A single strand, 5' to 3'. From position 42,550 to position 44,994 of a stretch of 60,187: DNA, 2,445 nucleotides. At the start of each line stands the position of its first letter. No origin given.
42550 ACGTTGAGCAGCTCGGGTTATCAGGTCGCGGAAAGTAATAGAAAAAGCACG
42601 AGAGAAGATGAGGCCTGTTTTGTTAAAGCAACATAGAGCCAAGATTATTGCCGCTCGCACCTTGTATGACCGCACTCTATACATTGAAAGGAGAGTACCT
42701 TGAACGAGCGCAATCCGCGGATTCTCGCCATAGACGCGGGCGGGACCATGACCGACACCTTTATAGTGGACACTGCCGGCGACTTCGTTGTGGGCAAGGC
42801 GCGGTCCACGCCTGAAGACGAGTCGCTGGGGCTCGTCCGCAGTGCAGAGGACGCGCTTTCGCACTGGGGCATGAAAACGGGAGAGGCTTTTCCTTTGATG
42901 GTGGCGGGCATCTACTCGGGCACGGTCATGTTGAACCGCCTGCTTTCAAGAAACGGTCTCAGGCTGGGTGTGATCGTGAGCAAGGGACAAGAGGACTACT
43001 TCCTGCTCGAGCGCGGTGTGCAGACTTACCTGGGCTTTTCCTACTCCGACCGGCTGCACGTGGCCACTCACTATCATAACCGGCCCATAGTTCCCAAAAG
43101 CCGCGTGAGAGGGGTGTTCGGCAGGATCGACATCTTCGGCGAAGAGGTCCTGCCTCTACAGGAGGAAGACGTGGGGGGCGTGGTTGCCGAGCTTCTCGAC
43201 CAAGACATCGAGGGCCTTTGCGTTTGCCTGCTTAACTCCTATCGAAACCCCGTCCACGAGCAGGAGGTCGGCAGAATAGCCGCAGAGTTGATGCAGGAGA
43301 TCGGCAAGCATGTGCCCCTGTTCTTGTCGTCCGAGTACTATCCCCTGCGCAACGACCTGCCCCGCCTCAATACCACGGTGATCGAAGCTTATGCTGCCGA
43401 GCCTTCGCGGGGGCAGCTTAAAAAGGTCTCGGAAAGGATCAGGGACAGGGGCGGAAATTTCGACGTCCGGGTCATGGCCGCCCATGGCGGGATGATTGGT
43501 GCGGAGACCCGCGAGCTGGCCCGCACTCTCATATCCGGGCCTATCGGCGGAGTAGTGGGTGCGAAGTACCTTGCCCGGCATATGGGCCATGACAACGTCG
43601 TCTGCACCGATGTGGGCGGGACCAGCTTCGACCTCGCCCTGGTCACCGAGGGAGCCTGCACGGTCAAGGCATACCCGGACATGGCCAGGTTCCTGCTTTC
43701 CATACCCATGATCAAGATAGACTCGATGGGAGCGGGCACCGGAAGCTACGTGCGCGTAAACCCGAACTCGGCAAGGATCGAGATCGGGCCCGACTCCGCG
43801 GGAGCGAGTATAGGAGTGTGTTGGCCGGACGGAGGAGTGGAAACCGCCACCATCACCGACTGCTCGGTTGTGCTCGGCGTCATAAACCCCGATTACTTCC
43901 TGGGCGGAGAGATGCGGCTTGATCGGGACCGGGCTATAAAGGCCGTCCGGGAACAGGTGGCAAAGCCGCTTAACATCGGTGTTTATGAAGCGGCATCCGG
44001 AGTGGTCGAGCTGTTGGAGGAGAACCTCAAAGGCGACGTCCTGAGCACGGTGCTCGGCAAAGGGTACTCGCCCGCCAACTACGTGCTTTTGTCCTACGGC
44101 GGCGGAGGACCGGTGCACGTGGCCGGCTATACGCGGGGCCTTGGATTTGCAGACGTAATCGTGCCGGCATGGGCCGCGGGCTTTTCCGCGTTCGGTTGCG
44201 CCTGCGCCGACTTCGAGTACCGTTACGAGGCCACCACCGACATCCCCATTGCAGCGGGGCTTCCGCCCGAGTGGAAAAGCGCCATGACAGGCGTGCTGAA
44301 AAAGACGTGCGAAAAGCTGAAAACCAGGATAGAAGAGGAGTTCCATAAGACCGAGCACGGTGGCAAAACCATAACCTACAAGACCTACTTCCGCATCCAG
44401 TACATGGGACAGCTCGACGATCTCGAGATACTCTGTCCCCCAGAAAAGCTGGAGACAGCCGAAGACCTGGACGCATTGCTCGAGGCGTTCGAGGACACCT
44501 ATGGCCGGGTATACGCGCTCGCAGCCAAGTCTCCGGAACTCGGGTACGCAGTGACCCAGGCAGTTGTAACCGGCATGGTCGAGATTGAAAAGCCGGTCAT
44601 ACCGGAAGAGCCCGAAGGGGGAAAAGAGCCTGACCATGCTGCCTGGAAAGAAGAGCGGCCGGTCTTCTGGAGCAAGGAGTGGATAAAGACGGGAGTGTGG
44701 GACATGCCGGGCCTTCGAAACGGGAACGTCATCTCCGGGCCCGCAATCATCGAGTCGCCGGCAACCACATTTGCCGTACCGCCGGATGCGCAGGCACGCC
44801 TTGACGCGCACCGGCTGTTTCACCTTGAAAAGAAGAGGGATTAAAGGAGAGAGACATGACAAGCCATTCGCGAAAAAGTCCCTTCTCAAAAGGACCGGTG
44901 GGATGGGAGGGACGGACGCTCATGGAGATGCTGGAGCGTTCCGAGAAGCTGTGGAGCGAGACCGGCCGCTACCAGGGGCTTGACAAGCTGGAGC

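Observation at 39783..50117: TetR-headed, translationally coupled seven-gene operon joining an AcxABC-type ketone carboxylase to a radical SAM enzyme, an unknown protein and an orphan fused E1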

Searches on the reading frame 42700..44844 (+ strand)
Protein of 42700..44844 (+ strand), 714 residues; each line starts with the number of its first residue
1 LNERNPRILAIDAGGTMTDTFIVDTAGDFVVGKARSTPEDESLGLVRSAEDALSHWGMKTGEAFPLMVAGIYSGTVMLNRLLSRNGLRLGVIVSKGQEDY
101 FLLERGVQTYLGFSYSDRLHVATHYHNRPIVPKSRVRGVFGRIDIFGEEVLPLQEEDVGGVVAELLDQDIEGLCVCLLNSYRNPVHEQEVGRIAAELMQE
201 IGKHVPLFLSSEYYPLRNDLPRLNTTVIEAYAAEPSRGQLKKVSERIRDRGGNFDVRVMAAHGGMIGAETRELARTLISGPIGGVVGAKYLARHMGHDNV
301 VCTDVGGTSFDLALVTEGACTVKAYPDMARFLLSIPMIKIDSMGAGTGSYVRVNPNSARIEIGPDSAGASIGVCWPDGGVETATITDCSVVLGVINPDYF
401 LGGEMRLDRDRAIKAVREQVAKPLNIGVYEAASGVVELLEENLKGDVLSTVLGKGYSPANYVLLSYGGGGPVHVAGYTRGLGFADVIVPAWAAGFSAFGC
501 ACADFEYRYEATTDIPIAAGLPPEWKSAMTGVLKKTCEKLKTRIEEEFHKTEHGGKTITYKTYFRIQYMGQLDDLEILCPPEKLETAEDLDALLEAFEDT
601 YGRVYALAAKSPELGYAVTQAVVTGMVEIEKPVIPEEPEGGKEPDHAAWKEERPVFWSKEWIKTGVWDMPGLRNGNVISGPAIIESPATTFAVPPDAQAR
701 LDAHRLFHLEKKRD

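Call 5: search_protein_families(library=pfam, proteins=[window:42700-44844:+], max_evalue=0.01)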
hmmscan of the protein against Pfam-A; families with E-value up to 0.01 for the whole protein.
window:42700-44844:+ (714 aa): 3 families
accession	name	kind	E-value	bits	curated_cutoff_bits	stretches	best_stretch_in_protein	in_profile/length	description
PF01968.24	Hydantoinase_A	-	2.2e-78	263.9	22.9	1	222-508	1-290/291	Hydantoinase/oxoprolinase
PF19278.4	Hydant_A_C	-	2.6e-65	219.9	21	1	526-711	7-192/193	Hydantoinase/oxoprolinase C-terminal domain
PF05378.19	Hydant_A_N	-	5.2e-35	121.2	25.2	1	9-197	2-175/176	Hydantoinase/oxoprolinase N-terminal region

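Call 6: search_protein_families(library=ncbifam, proteins=[window:42700-44844:+], max_evalue=0.01)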
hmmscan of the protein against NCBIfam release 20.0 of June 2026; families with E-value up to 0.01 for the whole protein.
window:42700-44844:+ (714 aa): 3 families
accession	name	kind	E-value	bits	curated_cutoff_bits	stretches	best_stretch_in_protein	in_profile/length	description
NF042975.2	AcphenoCarb_ApcC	equivalog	1.2e-116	390.7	1500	1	9-711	11-711/733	acetophenone carboxylase subunit gamma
NF050156.1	CapLactmsAlpCapA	equivalog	2.5e-110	369.8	1000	1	9-712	3-688/689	caprolactamase subunit alpha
NF042960.1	AcphenoCarb_ApcA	equivalog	4.2e-60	203.7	1250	2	156-704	124-650/658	acetophenone carboxylase subunit alpha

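Call 12: search_solved_structures(query=window:42700-44844:+, max_evalue=0.001)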
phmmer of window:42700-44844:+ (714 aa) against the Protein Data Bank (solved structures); distinct sequences matched with E-value up to 0.001: 6.
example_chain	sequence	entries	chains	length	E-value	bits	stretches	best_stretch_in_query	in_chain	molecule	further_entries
5m45_B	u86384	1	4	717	1e-254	850.4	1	4-710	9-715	Acetone carboxylase beta subunit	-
5svb_B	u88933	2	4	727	8.3e-254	847.4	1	4-710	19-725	Acetone carboxylase beta subunit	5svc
5l9w_B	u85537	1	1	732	1.8e-108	366.9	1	9-710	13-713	Acetophenone carboxylase gamma subunit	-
6yra_A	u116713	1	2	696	5.7e-82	279.3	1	9-709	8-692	5-oxoprolinase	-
7hk5_A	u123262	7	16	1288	4.1e-68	233.5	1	9-702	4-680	N-methylhydantoinase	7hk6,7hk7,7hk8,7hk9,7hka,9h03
5l9w_b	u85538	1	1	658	1.6e-50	175.3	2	157-704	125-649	Acetophenone carboxylase alpha subunit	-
